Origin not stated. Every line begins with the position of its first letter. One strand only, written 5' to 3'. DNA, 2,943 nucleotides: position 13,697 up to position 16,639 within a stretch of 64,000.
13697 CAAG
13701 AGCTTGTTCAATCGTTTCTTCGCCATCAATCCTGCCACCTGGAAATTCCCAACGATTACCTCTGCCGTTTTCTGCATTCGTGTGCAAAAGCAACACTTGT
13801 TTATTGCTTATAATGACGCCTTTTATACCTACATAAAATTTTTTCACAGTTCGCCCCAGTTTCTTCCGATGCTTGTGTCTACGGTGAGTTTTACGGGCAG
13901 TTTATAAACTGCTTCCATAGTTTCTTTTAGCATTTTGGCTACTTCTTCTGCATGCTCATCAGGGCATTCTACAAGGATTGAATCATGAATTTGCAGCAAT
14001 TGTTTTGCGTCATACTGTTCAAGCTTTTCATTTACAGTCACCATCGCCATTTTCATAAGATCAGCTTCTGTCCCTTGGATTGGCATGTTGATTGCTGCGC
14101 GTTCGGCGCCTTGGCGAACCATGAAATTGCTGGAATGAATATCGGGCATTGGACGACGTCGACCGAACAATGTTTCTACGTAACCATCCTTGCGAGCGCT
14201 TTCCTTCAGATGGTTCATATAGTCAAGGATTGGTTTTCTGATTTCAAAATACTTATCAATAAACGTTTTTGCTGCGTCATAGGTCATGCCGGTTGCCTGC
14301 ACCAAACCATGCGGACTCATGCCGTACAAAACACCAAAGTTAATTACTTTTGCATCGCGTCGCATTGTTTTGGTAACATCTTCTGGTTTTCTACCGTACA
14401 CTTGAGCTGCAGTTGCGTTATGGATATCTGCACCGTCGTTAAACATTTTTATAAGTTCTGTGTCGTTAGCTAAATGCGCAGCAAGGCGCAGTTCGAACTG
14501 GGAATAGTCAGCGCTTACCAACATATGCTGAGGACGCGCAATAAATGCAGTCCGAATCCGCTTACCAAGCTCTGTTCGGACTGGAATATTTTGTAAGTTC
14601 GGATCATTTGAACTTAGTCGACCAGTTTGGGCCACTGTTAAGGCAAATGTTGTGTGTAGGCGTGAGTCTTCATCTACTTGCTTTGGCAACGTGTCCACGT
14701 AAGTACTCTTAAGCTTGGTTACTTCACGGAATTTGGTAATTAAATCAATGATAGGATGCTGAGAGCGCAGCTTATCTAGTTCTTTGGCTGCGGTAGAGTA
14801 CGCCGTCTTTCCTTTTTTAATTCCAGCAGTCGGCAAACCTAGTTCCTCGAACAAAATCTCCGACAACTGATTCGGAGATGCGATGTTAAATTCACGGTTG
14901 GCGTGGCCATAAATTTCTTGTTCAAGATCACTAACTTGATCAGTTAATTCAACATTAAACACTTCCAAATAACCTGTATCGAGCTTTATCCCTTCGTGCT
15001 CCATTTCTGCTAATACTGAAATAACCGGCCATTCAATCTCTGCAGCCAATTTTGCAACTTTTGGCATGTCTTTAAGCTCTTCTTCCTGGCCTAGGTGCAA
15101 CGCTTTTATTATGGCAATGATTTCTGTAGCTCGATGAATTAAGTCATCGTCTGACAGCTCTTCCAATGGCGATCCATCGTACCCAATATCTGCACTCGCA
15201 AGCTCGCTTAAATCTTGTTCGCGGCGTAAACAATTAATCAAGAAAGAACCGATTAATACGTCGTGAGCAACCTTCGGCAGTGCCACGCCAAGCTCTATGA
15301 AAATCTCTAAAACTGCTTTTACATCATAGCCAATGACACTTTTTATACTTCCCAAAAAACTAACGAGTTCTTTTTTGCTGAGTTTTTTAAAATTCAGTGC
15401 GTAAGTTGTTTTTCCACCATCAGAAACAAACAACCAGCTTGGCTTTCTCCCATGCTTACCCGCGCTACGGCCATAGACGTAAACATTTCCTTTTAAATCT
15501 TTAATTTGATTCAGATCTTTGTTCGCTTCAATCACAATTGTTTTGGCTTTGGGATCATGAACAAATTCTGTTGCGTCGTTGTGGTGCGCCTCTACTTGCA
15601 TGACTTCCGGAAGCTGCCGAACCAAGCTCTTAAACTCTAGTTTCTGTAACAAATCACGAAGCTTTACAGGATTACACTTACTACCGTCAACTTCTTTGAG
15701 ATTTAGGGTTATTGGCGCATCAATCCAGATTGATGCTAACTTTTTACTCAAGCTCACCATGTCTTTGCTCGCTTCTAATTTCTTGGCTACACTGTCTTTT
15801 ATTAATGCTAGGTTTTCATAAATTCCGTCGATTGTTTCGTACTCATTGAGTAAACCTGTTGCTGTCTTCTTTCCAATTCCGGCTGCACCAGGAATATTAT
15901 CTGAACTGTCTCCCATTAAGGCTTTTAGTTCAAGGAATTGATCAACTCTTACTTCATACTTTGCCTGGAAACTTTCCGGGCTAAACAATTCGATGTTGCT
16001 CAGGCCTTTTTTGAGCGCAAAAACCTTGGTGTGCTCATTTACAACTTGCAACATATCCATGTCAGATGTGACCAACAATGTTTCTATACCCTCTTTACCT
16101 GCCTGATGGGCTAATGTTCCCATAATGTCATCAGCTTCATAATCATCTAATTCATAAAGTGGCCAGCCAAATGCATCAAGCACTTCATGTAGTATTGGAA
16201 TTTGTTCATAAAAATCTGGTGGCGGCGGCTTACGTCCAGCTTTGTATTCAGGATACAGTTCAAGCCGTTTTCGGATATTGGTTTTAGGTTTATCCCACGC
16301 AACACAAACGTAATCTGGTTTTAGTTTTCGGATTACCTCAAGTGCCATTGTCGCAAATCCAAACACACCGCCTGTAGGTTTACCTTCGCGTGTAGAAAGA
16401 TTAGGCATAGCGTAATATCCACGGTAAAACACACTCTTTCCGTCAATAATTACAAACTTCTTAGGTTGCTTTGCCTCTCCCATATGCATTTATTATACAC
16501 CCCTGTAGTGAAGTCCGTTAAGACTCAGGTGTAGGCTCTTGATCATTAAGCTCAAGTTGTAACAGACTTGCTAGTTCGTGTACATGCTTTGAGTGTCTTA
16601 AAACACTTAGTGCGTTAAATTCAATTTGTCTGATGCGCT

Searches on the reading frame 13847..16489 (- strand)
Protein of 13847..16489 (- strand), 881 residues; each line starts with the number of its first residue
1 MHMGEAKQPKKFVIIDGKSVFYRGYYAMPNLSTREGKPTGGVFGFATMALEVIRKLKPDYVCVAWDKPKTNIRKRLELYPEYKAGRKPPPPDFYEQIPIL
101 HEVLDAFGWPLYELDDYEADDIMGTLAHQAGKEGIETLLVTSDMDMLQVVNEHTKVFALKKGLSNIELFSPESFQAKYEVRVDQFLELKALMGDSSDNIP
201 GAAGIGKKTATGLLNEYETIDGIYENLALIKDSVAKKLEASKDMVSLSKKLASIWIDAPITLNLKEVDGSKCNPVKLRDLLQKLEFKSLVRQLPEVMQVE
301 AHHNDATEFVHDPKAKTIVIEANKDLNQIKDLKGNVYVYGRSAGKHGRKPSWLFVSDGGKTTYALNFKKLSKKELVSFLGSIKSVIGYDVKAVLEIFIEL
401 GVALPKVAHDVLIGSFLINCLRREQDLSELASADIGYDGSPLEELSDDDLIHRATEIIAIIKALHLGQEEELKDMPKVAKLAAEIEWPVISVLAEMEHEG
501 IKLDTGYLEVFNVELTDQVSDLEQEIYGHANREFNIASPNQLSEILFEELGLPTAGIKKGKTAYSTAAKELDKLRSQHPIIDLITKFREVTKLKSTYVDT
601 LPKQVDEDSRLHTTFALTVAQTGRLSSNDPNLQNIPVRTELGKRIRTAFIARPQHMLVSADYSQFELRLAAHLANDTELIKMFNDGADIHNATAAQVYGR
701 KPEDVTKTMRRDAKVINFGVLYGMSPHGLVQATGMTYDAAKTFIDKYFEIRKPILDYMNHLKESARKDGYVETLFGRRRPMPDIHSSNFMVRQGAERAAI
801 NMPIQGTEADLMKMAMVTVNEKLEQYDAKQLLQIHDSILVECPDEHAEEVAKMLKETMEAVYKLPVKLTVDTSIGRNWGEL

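Call 84: search_protein_families(library=pfam, proteins=[window:13847-16489:-], max_evalue=0.00001)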
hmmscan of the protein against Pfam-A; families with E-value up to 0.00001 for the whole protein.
window:13847-16489:- (881 aa): 3 families
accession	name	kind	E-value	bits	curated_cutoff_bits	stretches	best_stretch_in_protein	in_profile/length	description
PF00476.26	DNA_pol_A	-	9.3e-147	489.4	34.3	1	507-880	3-381/381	DNA polymerase family A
PF02739.22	5_3_exonuc_N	-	4.6e-51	173.2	34.3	1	11-178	1-163/164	5'-3' exonuclease, N-terminal resolvase-like domain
PF01367.25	5_3_exonuc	-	8.3e-28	97.2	40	1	181-270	2-92/97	5'-3' exonuclease, C-terminal SAM fold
